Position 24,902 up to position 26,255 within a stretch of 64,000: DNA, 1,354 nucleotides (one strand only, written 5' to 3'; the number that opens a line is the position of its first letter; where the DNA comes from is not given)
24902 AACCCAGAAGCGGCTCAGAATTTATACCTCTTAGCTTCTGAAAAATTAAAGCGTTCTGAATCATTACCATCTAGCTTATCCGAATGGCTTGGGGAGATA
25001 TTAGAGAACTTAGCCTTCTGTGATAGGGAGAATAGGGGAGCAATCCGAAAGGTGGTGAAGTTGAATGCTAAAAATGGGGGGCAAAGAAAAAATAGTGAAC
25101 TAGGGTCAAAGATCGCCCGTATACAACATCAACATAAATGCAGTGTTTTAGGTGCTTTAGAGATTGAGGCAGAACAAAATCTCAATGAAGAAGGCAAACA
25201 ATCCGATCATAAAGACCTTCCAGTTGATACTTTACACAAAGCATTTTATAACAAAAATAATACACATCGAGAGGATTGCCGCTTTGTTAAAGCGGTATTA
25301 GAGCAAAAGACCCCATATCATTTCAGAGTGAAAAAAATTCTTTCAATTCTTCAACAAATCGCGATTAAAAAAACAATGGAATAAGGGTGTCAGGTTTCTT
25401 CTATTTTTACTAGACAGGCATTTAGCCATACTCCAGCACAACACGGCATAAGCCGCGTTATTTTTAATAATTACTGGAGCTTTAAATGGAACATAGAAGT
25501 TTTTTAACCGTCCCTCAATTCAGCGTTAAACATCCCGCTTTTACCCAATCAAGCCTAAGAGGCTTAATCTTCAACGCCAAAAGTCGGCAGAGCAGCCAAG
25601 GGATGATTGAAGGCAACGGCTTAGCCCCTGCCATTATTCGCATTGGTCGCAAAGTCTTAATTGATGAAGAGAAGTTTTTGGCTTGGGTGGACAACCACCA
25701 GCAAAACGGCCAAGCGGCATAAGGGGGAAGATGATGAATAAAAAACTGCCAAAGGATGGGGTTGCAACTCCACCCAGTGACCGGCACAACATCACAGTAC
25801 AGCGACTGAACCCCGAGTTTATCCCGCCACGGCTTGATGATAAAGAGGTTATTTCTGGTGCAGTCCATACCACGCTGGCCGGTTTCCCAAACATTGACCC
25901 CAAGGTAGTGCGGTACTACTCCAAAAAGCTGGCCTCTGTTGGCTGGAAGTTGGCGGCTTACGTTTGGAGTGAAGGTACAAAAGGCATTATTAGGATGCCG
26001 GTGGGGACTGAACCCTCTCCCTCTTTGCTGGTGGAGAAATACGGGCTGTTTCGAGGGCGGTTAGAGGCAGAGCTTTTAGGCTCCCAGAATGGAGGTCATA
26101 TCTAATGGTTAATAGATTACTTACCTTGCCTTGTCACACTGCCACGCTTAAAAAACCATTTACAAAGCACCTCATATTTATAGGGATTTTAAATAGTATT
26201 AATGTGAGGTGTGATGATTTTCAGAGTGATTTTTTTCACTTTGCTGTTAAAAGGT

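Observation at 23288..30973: tRNA-Lys-integrated 7.7-kb satellite/island with its own replication module and no structural genes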

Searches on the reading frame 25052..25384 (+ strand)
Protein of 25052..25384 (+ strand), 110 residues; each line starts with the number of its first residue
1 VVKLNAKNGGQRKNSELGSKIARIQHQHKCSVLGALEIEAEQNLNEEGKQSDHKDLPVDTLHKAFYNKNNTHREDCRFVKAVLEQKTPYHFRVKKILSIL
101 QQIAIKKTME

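Call 8: search_protein_families(library=pfam, proteins=[window:25052-25384:+], max_evalue=0.01)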
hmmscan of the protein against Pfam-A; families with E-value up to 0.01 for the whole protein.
window:25052-25384:+ (110 aa): 0 families

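Call 26: search_protein_families(library=phrogs, proteins=[window:25052-25384:+], max_evalue=0.01)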
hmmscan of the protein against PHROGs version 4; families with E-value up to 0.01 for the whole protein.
window:25052-25384:+ (110 aa): 0 families

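Call 27: search_protein_families(library=ncbifam, proteins=[window:25052-25384:+], max_evalue=0.01)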
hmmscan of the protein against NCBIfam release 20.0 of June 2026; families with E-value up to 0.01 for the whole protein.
window:25052-25384:+ (110 aa): 0 families

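Call 58: search_protein_families(library=pfam, proteins=[window:25052-25384:+], max_evalue=1)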
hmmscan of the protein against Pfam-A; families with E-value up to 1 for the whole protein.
window:25052-25384:+ (110 aa): 1 family
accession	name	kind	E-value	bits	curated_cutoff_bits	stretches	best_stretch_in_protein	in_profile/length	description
PF13879.11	Hmw_CFAP97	-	0.23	12.7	25.6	0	11-51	41-83/100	Hemingway/CFA97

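Call 65: search_protein_representatives(protein=window:25052-25384:+)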
Query: 110 residues. Proteins with E-value up to 0.001 (for the whole library): 3; up to 1e-10: 1; up to 1e-30: 1. The best 3 are listed.
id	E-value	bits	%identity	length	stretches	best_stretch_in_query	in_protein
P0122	3.5e-64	229.7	99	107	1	4-110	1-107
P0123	5.3e-10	55.8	-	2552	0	-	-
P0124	4.0e-09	53.0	44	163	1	11-107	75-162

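Call 85: search_protein_families(library=padloc, proteins=[window:25052-25384:+], max_evalue=0.001)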
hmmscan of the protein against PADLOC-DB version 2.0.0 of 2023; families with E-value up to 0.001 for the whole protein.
window:25052-25384:+ (110 aa): 0 families

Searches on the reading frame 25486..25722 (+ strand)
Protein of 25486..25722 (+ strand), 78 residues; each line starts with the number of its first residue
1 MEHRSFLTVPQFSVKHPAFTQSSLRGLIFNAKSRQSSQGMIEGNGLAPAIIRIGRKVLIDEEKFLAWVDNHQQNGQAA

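Call 8: search_protein_families(library=pfam, proteins=[window:25486-25722:+], max_evalue=0.01)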
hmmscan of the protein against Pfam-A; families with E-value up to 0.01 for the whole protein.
window:25486-25722:+ (78 aa): 0 families

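Call 26: search_protein_families(library=phrogs, proteins=[window:25486-25722:+], max_evalue=0.01)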
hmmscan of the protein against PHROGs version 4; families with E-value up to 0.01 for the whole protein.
window:25486-25722:+ (78 aa): 1 family
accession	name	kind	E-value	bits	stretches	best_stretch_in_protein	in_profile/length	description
phrog_37392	-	unknown function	0.0055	17.9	1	19-73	10-63/80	-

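Call 27: search_protein_families(library=ncbifam, proteins=[window:25486-25722:+], max_evalue=0.01)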
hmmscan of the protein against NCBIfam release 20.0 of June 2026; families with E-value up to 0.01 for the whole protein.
window:25486-25722:+ (78 aa): 0 families

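Call 58: search_protein_families(library=pfam, proteins=[window:25486-25722:+], max_evalue=1)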
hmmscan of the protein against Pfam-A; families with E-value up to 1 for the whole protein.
window:25486-25722:+ (78 aa): 2 families
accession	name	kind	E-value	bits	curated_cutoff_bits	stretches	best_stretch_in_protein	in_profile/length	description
PF20063.5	DUF6462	-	0.019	15.7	27.1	1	47-69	27-49/51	Family of unknown function (DUF6462)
PF12728.13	HTH_17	-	0.022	15.5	27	1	38-70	19-49/51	Helix-turn-helix domain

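Call 80: predict_structure(protein=window:25486-25722:+)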
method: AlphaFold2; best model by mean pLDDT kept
length: 78 residues; sequences in the alignment: 1
mean_pLDDT: 49.1   pTM: 0.37
mean pLDDT of the five models: 49.1, 48.2, 47.3, 45.7, 43.3
residues with pLDDT >= 90: 0; 70-90: 3; 50-70: 35; < 50: 40
segments of 3 or more residues with pLDDT < 50: 1-16, 32-45, 73-78
pLDDT, mean of each block of 10 residues (from residue 1): 35 46 54 37 49 57 68 46
secondary structure, 60 per line:
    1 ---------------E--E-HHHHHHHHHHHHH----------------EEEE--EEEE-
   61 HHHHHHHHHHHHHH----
elements in order: H21-33 E50-53 E56-59 H61-74

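Call 85: search_protein_families(library=padloc, proteins=[window:25486-25722:+], max_evalue=0.001)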
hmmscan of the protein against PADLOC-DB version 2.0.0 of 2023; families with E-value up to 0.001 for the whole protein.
window:25486-25722:+ (78 aa): 0 families

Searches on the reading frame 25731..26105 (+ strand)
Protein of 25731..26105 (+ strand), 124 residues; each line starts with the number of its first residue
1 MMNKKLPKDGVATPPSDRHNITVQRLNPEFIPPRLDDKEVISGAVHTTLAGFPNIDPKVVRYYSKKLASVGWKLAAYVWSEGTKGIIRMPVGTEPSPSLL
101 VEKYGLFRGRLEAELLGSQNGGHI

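Call 8: search_protein_families(library=pfam, proteins=[window:25731-26105:+], max_evalue=0.01)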
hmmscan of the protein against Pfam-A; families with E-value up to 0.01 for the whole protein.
window:25731-26105:+ (124 aa): 0 families

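Call 26: search_protein_families(library=phrogs, proteins=[window:25731-26105:+], max_evalue=0.01)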
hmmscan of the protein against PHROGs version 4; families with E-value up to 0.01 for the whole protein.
window:25731-26105:+ (124 aa): 0 families

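Call 27: search_protein_families(library=ncbifam, proteins=[window:25731-26105:+], max_evalue=0.01)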
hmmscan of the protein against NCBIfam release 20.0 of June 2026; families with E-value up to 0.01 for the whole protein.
window:25731-26105:+ (124 aa): 0 families

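Call 58: search_protein_families(library=pfam, proteins=[window:25731-26105:+], max_evalue=1)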
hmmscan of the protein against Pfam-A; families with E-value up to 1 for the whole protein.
window:25731-26105:+ (124 aa): 0 families

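Call 60: find_homologous_proteins(query=window:25731-26105:+, max_evalue=0.001)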
Query window:25731-26105:+ (124 aa): 1 proteins with E <= 0.001 among 14 candidates.
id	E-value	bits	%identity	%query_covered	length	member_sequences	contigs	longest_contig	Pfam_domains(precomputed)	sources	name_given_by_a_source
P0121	1.0e-77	276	100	100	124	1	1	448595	-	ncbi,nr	ncbi:MAG: hypothetical protein Q9O24_07760 [Gammaproteobacteria bacterium]|nr:hypothetical protein [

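Call 85: search_protein_families(library=padloc, proteins=[window:25731-26105:+], max_evalue=0.001)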
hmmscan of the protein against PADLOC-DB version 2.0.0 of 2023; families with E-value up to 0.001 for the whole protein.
window:25731-26105:+ (124 aa): 0 families
